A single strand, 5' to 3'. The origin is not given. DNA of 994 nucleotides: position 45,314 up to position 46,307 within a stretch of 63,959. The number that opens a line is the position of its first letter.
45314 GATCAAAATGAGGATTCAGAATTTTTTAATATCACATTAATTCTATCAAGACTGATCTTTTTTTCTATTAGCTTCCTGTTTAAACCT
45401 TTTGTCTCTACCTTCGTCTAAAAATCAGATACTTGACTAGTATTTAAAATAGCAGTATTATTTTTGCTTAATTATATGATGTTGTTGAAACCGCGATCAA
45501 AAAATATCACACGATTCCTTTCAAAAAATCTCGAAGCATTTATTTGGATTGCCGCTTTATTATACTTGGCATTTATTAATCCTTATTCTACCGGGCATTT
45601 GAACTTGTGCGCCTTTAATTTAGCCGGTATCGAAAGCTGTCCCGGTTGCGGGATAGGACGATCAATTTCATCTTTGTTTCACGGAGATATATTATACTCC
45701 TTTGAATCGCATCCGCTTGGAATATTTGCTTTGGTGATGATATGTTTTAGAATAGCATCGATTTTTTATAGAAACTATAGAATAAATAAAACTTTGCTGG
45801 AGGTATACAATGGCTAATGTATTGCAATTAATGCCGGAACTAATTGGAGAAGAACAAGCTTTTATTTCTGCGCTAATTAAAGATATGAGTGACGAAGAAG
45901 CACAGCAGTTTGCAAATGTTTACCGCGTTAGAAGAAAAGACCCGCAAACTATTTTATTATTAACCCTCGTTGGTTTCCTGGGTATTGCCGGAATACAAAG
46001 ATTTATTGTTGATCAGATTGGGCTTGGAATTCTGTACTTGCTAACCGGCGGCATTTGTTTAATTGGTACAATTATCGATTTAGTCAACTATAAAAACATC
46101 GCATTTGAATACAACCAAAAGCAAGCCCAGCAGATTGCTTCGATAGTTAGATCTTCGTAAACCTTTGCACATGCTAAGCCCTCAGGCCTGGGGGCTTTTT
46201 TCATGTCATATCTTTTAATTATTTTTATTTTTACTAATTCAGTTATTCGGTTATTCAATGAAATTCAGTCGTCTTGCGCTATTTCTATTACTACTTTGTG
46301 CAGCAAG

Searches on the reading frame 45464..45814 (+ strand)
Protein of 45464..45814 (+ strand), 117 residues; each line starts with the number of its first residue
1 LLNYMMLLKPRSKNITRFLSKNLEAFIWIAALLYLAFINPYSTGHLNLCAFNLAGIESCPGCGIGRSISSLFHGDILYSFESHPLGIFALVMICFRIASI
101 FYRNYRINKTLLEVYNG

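Call 10: search_protein_families(library=pfam, proteins=[window:45464-45814:+], max_evalue=0.01)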
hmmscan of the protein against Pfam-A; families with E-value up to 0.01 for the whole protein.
window:45464-45814:+ (117 aa): 1 family
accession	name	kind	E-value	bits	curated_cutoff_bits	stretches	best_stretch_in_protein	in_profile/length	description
PF10825.13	DUF2752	-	2e-13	50.6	27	1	49-96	1-48/49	Protein of unknown function (DUF2752)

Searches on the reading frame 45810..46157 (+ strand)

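Call 10: search_protein_families(library=pfam, proteins=[window:45810-46157:+], max_evalue=0.01)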
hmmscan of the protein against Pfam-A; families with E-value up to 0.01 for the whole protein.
window:45810-46157:+ (116 aa): 1 family
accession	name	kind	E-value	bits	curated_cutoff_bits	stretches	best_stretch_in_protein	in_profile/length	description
PF05154.21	TM2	-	1.9e-10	41.2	27.9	1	47-92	7-51/51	TM2 domain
